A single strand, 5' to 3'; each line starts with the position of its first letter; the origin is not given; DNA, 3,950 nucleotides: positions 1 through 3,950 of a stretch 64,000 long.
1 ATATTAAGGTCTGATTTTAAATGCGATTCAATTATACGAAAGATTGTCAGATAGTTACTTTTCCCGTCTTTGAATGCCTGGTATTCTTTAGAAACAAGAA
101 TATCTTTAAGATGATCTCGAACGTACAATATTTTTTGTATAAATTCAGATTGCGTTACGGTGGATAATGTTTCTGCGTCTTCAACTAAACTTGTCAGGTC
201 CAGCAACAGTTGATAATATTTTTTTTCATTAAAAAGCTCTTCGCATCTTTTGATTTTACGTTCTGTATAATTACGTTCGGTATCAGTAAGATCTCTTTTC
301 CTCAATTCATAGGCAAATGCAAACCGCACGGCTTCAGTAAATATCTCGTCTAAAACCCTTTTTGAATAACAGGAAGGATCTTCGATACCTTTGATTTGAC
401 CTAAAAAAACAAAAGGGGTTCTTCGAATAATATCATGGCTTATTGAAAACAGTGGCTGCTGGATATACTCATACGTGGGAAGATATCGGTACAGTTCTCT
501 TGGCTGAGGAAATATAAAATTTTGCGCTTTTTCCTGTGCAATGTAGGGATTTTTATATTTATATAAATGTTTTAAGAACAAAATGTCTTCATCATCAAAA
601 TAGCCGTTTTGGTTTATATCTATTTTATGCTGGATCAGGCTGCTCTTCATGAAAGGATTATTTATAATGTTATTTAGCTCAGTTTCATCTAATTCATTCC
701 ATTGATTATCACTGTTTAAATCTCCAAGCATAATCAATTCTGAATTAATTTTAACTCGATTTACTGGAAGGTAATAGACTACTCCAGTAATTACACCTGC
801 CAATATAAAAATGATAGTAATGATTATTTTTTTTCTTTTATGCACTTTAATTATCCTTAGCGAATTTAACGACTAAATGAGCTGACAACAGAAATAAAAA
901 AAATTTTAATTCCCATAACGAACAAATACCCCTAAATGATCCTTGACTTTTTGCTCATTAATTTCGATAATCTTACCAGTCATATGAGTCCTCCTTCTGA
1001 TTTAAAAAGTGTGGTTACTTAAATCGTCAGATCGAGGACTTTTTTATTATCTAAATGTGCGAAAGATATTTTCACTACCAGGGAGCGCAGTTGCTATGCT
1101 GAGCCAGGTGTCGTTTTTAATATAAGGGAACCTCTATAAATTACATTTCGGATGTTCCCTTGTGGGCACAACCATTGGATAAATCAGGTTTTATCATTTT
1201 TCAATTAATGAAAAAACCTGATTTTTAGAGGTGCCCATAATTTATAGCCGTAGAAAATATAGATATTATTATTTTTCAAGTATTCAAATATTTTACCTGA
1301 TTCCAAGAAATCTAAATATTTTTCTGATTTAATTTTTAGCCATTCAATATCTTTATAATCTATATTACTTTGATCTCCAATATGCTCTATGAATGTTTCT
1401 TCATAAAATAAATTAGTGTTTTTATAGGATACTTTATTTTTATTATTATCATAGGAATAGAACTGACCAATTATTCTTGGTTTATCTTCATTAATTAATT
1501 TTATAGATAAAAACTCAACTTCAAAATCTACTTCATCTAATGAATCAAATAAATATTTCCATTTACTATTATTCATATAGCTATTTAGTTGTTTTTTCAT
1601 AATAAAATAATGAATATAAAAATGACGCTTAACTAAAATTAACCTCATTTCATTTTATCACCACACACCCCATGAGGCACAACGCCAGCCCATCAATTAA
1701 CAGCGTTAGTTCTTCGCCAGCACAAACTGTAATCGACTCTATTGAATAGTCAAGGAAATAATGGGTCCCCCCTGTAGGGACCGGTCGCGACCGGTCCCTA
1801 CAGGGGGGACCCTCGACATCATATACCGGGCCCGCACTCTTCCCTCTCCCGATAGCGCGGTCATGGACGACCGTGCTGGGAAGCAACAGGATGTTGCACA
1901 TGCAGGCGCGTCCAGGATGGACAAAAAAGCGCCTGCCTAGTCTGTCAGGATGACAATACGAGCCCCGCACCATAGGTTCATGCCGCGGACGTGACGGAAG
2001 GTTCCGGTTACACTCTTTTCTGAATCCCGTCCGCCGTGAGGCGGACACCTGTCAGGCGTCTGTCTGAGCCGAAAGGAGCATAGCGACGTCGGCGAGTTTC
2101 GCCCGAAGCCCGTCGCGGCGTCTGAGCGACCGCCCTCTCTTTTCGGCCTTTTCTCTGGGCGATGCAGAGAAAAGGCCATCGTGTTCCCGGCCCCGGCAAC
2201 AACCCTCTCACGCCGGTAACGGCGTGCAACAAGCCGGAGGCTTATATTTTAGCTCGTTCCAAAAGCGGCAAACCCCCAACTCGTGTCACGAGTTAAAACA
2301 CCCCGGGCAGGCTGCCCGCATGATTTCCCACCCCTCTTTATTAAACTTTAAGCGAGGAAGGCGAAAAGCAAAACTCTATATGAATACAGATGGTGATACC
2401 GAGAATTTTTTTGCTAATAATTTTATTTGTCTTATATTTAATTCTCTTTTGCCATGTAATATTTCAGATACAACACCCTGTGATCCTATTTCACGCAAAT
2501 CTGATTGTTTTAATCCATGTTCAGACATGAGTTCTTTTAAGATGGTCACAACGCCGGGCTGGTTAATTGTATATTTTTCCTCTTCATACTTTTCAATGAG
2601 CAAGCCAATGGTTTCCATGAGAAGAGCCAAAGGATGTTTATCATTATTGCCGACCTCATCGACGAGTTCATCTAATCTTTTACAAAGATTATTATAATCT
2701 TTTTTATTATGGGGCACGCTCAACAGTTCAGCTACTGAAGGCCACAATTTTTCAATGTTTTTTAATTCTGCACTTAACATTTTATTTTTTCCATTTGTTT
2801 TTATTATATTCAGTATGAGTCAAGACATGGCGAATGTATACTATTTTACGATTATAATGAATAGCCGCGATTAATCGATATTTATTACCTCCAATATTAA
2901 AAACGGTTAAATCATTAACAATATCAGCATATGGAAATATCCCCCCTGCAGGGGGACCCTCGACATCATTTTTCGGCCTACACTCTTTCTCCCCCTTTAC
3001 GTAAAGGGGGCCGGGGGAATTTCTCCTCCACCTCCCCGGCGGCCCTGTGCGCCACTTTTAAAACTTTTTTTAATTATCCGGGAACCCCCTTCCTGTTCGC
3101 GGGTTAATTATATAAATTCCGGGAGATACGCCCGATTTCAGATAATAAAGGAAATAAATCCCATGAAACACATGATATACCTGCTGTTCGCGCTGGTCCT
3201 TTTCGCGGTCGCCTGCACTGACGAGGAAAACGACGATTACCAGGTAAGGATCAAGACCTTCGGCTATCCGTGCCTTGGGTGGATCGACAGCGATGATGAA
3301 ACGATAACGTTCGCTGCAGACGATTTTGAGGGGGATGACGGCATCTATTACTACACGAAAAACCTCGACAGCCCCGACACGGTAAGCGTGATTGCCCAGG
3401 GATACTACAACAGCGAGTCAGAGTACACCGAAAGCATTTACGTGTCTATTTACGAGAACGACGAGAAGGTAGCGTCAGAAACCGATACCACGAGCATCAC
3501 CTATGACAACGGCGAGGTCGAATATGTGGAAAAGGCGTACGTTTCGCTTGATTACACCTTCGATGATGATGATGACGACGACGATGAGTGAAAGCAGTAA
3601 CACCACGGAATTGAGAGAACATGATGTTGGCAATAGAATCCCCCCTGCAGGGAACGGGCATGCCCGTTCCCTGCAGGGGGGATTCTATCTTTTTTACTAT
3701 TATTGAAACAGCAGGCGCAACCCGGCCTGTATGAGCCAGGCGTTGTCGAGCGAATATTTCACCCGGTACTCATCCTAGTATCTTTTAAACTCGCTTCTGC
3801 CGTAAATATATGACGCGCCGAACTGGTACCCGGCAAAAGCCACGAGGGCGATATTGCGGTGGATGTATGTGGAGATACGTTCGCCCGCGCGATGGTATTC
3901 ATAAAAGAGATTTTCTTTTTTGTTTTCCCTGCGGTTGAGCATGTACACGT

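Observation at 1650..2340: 690-nt GC-rich, hairpin-dense non-coding block in an AT-rich neighbourhood; candidate large structured ncRNA or a cargo-less remnant of a mobile element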

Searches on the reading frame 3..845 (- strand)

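Call 77: search_protein_families(library=pfam, proteins=[window:3-845:-], max_evalue=0.001)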
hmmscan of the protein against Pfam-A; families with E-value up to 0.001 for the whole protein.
window:3-845:- (281 aa): 1 family
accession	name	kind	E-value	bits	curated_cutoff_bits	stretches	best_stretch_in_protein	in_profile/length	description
PF00404.24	Dockerin_1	-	3e-05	24.6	22.9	1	40-93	1-54/57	Dockerin type I domain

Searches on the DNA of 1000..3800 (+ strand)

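Call 7: search_rna_families(source=window, start=1000, end=3800, threshold=evalue, max_evalue=10, show_alignments=3)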
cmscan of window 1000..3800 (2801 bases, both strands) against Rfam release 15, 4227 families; matches with E-value up to 10: 11.
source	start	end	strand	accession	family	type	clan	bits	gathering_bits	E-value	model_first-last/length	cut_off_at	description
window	1762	1813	-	RF03952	mir-3718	Gene; miRNA;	-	29.3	78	0.00093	1-92/92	no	mir-3718 microRNA precursor family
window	1159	1241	-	RF01024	mir-944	Gene; miRNA;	-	27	100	0.07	1-88/88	no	mir-944 microRNA precursor family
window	3003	3071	+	RF01812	Pxr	Gene; sRNA;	-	24.1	80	0.23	1-109/109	no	Pxr regulatory sRNA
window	1764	1811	-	RF04153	MIR856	Gene; miRNA;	-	21.3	297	0.029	79-184/258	no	MIR856 microRNA precursor family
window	3643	3702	-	RF00243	traJ_5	Cis-reg;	CL00016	20.6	50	4.1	18-72/109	no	traJ 5' UTR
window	3633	3721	-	RF02495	ohsC_RNA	Gene; antitoxin;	-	20.4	50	7.4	1-77/77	no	Oppression of Hydrophobic ORF by sRNA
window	3638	3683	+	RF04009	mir-754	Gene; miRNA;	-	20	84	2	1-78/78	no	mir-754 microRNA precursor family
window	1771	1803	-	RF03787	mir-2010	Gene; miRNA;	-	19.3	66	4.8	1-76/76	no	mir-2010 microRNA precursor family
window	1883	1947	-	RF01690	Bacillaceae-1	Gene; sRNA;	-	18.3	35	3.9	1-67/67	no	Bacillaceae-1 RNA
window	3671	3739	+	RF01160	sn2841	Gene; snRNA; snoRNA; CD-box;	-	18.2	45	2.6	1-72/72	no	Small nucleolar RNA sn2841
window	2922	2973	-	RF01123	sR35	Gene; snRNA; snoRNA; CD-box;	-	17.2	60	0.39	1-57/57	no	Small nucleolar RNA sR35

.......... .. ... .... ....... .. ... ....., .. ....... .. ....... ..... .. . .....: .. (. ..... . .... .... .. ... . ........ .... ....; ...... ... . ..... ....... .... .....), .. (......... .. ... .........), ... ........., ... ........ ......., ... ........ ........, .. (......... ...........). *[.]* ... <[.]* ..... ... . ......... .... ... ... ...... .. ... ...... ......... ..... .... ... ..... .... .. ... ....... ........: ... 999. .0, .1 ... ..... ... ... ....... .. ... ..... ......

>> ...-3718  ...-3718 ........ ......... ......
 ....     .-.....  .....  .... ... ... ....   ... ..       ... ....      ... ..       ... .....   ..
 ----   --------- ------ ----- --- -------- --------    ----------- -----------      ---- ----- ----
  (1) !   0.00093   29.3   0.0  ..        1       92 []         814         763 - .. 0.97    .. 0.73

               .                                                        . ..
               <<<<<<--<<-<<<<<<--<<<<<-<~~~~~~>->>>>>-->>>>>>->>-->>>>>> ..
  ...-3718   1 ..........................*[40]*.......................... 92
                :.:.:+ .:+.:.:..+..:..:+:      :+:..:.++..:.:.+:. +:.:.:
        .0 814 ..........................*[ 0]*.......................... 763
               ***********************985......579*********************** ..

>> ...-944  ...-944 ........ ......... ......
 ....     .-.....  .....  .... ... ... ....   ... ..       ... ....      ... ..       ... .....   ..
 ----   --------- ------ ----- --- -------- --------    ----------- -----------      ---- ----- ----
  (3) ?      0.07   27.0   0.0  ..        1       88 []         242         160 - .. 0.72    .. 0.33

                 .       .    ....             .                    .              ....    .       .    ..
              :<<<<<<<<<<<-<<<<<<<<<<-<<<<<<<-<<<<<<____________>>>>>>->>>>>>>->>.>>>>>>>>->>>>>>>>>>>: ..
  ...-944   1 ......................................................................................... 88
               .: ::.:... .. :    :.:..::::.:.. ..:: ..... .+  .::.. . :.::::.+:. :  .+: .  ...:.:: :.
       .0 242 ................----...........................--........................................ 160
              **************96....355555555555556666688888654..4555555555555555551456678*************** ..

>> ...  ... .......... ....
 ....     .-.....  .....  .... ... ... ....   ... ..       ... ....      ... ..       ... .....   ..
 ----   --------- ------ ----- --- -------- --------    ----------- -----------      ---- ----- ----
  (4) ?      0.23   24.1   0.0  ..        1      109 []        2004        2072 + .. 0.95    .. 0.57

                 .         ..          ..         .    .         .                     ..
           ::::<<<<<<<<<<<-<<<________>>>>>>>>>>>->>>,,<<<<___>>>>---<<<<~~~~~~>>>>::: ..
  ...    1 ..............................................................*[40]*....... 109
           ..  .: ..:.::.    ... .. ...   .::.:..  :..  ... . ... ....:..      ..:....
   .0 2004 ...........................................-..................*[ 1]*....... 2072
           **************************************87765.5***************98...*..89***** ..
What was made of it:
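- There is no Rfam hit to CsrB, CsrC, RsmX, RsmY or RsmZ even at E<=10 (call 7).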

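Call 33: search_dna_similar(query=window:1650-2340:+, collection=plasmids, mode=distant, max_evalue=0.01)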
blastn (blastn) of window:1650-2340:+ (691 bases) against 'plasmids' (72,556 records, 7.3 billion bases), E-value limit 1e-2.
No match.

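Call 34: search_dna_similar(query=window:1650-2340:+, collection=phages, mode=distant, max_evalue=0.01)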
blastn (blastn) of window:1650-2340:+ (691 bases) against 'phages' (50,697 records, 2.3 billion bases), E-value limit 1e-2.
No match.
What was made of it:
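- Tried and rejected: blastn against plasmids and phages gave nothing (calls 33, 34).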

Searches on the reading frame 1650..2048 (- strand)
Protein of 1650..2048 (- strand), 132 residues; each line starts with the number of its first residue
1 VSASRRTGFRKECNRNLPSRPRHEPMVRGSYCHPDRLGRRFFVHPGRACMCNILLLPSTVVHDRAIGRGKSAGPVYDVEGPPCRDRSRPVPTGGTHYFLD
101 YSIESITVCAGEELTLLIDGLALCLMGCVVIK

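Call 13: search_protein_families(library=pfam, proteins=[window:1650-2048:-], max_evalue=0.1)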
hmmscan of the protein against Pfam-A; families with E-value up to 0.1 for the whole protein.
window:1650-2048:- (132 aa): 0 families

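Call 63: search_protein_representatives(protein=window:1653-2048:-)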
Query: 132 residues. Proteins with E-value up to 0.001 (for the whole library): 4; up to 1e-10: 2; up to 1e-30: 1. The best 4 are listed.
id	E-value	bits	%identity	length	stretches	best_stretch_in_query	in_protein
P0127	3.0e-68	244.4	100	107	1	26-132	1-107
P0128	4.2e-13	65.7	32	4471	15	64-118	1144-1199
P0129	1.4e-04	38.1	29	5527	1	50-90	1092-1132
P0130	4.1e-04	36.6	30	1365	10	73-120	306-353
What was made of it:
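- No real protein relative among 1.84 billion representatives (call 63).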

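Call 73: list_cluster_members(proteins=[P0127])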
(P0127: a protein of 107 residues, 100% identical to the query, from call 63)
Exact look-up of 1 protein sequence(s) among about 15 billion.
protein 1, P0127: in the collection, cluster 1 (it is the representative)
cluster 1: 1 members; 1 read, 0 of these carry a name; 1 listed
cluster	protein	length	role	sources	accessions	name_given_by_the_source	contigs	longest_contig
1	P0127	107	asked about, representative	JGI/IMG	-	-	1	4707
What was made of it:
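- Checked: An exhaustive phmmer search of the longest ORF found only itself plus noise from repeat proteins (calls 63, 73).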
